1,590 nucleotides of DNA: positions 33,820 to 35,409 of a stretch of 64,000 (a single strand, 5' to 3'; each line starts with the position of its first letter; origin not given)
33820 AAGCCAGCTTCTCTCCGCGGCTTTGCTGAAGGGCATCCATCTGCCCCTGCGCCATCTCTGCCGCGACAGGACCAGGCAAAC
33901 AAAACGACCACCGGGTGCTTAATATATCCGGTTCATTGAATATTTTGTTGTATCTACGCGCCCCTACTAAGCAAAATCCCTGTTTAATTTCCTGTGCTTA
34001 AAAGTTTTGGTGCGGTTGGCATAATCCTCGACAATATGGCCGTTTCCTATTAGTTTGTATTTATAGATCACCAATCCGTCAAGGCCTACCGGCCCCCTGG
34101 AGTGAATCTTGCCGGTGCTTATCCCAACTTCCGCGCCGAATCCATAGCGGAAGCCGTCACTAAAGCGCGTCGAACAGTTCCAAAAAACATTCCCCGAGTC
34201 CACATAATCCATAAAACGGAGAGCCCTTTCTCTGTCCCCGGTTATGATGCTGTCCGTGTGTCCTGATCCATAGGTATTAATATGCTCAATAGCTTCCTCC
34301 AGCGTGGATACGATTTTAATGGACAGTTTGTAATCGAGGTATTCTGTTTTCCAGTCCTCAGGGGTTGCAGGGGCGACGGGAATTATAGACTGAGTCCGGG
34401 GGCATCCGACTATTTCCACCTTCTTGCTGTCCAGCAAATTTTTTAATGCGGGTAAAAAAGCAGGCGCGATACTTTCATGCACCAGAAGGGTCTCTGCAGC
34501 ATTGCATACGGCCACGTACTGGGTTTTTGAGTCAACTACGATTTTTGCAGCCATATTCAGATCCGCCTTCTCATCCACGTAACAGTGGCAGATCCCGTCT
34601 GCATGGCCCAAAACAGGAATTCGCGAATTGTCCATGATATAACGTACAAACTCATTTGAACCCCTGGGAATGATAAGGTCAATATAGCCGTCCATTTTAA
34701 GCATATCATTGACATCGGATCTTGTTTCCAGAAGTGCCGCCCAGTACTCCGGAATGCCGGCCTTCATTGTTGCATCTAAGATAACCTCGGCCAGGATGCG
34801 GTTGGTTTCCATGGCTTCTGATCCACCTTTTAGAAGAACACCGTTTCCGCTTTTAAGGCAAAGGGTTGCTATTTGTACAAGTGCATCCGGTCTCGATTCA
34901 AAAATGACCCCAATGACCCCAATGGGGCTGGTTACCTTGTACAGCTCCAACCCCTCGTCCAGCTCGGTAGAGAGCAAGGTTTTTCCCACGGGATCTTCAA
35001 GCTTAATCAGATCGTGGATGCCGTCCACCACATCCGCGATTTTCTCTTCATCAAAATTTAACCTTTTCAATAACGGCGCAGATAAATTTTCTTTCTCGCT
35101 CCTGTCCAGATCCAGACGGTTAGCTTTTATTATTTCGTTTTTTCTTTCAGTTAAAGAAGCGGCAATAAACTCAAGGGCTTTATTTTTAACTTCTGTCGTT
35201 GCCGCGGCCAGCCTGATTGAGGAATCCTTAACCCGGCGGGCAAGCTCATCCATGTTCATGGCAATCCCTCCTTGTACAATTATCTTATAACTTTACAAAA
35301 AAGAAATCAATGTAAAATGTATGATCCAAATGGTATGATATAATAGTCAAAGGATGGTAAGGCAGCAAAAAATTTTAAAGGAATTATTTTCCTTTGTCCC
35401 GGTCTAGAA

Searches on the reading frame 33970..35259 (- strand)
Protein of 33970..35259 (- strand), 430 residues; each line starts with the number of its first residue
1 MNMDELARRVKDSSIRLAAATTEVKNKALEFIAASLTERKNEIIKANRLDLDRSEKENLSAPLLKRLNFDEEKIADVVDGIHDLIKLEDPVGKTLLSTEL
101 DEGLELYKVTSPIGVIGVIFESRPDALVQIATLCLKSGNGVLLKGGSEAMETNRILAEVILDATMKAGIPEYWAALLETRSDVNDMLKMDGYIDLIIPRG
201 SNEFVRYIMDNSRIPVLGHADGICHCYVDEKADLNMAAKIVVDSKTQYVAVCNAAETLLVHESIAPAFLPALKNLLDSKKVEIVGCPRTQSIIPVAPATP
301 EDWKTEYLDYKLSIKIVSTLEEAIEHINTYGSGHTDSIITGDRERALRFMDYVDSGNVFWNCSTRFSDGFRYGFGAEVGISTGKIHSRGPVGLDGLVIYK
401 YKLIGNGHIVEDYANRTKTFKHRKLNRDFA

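Call 58: search_protein_families(library=pfam, proteins=[window:33970-35259:-], max_evalue=0.00001)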
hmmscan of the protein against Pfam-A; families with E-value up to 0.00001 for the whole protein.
window:33970-35259:- (430 aa): 1 family
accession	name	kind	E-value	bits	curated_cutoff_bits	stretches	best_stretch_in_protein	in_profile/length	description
PF00171.27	Aldedh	-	1.2e-23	83.8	23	2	38-281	58-298/461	Aldehyde dehydrogenase family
